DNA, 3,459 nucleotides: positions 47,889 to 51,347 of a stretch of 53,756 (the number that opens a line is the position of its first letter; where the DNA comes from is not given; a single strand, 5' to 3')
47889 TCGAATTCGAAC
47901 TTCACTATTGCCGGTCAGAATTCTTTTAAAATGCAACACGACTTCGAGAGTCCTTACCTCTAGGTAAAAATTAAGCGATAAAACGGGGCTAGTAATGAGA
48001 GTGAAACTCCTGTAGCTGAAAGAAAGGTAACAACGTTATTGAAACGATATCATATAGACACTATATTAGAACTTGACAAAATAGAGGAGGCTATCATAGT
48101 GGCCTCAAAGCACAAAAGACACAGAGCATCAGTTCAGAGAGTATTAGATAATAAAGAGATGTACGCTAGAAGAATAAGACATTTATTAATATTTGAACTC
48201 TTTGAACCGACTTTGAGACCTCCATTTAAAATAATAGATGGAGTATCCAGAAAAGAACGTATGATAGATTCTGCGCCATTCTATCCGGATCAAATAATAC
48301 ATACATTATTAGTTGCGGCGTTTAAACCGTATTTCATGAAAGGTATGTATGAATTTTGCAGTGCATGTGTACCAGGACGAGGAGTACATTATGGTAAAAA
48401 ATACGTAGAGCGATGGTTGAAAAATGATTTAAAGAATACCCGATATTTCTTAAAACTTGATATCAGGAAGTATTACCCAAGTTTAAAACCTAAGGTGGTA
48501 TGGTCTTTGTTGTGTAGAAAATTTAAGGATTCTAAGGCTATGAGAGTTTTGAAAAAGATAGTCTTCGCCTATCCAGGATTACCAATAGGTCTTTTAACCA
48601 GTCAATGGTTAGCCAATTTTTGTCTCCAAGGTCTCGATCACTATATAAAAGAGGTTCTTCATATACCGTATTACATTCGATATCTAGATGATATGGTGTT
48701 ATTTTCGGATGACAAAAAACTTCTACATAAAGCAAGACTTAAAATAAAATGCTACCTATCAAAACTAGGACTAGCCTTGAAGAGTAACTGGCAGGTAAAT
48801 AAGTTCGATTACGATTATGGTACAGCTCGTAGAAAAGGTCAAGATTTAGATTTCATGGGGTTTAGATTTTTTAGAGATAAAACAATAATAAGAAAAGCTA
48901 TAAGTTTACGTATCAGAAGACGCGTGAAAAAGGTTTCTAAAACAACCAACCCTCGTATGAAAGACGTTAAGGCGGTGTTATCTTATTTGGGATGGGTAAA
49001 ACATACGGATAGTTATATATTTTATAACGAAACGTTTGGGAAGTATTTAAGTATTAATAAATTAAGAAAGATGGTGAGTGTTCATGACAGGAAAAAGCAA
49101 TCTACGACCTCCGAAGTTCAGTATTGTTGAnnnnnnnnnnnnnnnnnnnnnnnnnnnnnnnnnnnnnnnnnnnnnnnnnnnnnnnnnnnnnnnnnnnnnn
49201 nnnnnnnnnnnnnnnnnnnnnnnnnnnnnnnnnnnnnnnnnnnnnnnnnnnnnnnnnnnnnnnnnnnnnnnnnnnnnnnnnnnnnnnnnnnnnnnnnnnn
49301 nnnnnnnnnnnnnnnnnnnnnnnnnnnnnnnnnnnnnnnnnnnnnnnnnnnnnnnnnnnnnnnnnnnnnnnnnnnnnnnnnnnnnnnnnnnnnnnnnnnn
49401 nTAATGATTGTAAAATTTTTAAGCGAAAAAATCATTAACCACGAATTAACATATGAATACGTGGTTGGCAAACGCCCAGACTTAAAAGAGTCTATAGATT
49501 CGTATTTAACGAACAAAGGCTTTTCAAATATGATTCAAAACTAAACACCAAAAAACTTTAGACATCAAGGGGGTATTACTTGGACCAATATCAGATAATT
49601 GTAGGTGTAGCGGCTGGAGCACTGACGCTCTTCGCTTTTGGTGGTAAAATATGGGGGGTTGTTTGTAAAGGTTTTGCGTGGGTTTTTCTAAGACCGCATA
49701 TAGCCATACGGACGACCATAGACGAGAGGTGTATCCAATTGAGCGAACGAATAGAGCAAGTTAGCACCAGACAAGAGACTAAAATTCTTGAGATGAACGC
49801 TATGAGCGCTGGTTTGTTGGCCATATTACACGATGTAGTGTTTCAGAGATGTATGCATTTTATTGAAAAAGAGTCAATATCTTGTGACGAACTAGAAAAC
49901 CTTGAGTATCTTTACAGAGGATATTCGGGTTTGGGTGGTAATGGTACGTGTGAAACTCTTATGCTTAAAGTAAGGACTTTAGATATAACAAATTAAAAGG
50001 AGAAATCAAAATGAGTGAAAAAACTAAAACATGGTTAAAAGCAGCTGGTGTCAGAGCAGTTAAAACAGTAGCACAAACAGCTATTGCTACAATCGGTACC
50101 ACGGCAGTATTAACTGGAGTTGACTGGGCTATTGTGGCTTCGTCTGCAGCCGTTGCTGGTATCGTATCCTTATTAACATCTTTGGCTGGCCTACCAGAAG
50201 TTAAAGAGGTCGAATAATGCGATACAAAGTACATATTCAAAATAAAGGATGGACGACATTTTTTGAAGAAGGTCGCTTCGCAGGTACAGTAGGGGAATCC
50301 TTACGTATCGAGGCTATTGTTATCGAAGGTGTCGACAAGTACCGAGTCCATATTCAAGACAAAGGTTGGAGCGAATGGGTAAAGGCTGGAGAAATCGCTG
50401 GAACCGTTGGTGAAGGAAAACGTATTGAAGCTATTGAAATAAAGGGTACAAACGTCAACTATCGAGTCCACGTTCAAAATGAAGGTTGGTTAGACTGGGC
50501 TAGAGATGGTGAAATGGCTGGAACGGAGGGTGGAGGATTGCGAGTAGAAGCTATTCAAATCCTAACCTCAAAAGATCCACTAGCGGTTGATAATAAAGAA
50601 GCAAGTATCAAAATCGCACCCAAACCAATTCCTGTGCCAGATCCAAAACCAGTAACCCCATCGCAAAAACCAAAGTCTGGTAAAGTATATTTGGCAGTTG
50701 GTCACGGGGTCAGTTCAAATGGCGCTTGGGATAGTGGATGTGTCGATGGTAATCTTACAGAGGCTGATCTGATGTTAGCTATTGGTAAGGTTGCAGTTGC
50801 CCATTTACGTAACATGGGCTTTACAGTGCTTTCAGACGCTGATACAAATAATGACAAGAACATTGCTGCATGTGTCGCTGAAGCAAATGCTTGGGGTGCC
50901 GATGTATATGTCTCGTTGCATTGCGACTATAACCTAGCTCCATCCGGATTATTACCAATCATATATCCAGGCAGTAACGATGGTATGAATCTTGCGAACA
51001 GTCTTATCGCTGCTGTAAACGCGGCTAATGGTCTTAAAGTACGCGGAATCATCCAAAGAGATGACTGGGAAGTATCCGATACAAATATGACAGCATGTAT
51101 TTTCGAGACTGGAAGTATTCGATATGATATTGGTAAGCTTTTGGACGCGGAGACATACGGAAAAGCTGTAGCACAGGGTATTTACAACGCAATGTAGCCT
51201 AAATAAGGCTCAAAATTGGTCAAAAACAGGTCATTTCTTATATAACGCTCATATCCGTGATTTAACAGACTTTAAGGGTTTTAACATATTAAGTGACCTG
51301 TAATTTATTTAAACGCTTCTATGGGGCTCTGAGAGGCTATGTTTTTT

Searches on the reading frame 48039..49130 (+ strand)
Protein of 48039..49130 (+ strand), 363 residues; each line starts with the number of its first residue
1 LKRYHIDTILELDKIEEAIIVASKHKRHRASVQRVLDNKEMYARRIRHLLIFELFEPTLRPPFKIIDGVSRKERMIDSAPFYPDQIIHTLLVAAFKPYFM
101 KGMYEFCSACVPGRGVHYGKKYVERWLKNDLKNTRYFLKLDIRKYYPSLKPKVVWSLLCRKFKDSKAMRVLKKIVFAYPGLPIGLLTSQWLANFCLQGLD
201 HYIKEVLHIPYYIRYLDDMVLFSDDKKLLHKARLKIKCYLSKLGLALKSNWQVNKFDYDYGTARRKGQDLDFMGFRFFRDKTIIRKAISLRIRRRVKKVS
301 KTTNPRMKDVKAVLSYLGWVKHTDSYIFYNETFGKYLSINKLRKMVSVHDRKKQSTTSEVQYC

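Call 69: search_protein_families(library=pfam, proteins=[window:48039-49130:+], max_evalue=0.001)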
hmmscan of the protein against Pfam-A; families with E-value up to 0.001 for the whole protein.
window:48039-49130:+ (363 aa): 1 family
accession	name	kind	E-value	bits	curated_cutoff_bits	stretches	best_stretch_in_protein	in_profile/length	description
PF00078.32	RVT_1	-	1.1e-10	42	29.6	1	85-249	20-186/205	Reverse transcriptase (RNA-dependent DNA polymerase)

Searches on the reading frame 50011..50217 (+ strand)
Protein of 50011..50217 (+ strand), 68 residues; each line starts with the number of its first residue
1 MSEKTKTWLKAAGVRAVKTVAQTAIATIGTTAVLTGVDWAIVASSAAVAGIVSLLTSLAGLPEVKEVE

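Call 69: search_protein_families(library=pfam, proteins=[window:50011-50217:+], max_evalue=0.001)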
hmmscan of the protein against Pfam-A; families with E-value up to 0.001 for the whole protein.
window:50011-50217:+ (68 aa): 1 family
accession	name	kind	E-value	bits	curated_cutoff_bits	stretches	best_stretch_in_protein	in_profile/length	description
PF16945.10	Phage_r1t_holin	-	6.6e-15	55.4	26.9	1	5-60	1-57/72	Putative lactococcus lactis phage r1t holin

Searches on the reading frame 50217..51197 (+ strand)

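Call 69: search_protein_families(library=pfam, proteins=[window:50217-51197:+], max_evalue=0.001)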
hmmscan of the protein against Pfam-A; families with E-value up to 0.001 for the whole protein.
window:50217-51197:+ (326 aa): 2 families
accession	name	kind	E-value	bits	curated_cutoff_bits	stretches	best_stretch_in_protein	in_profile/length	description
PF07538.16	ChW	-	1.3e-42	143.7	22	3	85-115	1-31/35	Clostridial hydrophobic W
PF01520.23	Amidase_3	-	6e-20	72.4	27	1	157-325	1-171/174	N-acetylmuramoyl-L-alanine amidase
